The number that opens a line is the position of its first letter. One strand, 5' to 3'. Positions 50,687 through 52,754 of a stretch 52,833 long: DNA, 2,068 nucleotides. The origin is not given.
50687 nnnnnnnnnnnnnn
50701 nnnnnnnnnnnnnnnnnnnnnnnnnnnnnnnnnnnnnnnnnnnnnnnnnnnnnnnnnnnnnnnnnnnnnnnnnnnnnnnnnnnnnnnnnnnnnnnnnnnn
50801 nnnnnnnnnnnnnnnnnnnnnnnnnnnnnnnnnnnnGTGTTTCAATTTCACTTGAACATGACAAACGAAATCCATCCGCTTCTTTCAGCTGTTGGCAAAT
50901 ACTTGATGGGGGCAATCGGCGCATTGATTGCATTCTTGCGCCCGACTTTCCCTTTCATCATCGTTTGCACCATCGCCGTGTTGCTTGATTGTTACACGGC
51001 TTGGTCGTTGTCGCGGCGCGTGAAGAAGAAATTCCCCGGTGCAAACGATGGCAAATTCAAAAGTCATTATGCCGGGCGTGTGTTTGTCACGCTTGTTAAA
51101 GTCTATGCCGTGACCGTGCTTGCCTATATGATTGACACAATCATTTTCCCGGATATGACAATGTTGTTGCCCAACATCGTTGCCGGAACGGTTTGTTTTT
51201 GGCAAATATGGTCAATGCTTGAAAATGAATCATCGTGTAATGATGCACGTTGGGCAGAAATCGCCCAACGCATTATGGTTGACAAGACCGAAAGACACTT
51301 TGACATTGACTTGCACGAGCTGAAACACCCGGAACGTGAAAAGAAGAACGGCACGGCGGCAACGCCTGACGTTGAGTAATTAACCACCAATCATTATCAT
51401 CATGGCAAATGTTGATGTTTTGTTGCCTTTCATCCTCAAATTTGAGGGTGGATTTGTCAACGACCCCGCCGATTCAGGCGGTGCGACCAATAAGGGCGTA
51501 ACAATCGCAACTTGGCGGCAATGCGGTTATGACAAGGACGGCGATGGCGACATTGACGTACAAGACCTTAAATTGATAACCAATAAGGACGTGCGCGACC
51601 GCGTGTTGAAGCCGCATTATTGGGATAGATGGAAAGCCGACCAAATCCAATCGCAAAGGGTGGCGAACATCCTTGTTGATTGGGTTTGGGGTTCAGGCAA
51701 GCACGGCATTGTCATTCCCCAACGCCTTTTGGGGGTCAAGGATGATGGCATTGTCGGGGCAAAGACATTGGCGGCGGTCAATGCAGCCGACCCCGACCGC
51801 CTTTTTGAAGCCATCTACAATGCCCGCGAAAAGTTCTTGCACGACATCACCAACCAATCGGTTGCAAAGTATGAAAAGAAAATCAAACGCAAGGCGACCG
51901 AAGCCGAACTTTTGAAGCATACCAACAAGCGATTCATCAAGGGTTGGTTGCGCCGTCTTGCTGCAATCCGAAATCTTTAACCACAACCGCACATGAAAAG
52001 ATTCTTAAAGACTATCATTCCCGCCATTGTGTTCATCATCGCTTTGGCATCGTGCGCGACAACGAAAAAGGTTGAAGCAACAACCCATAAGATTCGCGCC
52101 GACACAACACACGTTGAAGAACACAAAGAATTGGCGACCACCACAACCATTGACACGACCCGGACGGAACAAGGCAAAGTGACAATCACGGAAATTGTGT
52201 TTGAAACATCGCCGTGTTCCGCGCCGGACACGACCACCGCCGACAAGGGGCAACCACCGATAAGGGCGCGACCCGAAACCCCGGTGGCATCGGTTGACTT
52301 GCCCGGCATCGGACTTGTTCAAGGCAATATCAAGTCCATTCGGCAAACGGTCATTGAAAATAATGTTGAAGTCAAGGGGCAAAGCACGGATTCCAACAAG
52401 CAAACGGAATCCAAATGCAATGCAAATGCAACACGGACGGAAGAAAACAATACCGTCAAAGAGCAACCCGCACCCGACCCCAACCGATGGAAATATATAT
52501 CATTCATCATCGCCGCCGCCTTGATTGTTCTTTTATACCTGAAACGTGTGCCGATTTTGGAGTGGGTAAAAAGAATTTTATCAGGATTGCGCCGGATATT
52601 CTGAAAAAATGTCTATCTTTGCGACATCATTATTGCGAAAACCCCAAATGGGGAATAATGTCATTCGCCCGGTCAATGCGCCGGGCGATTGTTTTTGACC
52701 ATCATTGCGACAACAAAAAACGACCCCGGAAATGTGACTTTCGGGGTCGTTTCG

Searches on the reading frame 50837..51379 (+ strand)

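Call 63: search_protein_families(library=pfam, max_evalue=0.01, proteins=[window:50837-51379:+])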
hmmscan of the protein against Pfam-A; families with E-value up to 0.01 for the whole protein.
window:50837-51379:+ (180 aa): 1 family
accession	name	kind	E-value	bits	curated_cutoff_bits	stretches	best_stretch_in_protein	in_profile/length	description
PF05105.17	Phage_holin_4_1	-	0.0066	17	22.2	1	33-133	6-98/116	Bacteriophage holin family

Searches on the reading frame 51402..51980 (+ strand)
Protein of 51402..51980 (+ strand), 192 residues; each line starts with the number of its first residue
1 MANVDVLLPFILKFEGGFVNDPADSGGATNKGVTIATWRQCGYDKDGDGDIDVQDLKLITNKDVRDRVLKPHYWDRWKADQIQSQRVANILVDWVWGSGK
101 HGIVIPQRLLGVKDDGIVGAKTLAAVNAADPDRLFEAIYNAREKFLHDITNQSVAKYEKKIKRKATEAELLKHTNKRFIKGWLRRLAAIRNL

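Call 63: search_protein_families(library=pfam, max_evalue=0.01, proteins=[window:51402-51980:+])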
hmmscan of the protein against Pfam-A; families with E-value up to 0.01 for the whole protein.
window:51402-51980:+ (192 aa): 3 families
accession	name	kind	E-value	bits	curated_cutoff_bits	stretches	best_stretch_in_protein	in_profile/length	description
PF05838.17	Glyco_hydro_108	-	3.5e-22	79.2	21.2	1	9-99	2-85/85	Glycosyl hydrolase 108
PF09374.15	PG_binding_3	-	4.2e-18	65.7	24.6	1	101-186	1-75/76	Predicted Peptidoglycan domain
PF25453.1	DUF7898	-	0.0045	17.8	27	1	119-166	24-70/80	Domain of unknown function (DUF7898)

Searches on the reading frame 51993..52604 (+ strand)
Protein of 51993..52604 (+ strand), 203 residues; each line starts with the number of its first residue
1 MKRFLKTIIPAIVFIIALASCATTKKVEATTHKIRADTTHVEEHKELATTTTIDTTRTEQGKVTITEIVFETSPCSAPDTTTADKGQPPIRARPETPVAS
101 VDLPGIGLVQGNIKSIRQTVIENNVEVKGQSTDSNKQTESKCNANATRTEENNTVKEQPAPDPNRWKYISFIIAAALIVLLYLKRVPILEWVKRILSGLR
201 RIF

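Call 63: search_protein_families(library=pfam, max_evalue=0.01, proteins=[window:51993-52604:+])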
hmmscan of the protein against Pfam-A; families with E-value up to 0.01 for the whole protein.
window:51993-52604:+ (203 aa): 1 family
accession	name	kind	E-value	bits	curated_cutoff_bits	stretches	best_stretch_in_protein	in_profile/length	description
PF20130.4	DUF6520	-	0.00076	20.2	25.4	1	1-41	1-40/83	Family of unknown function (DUF6520)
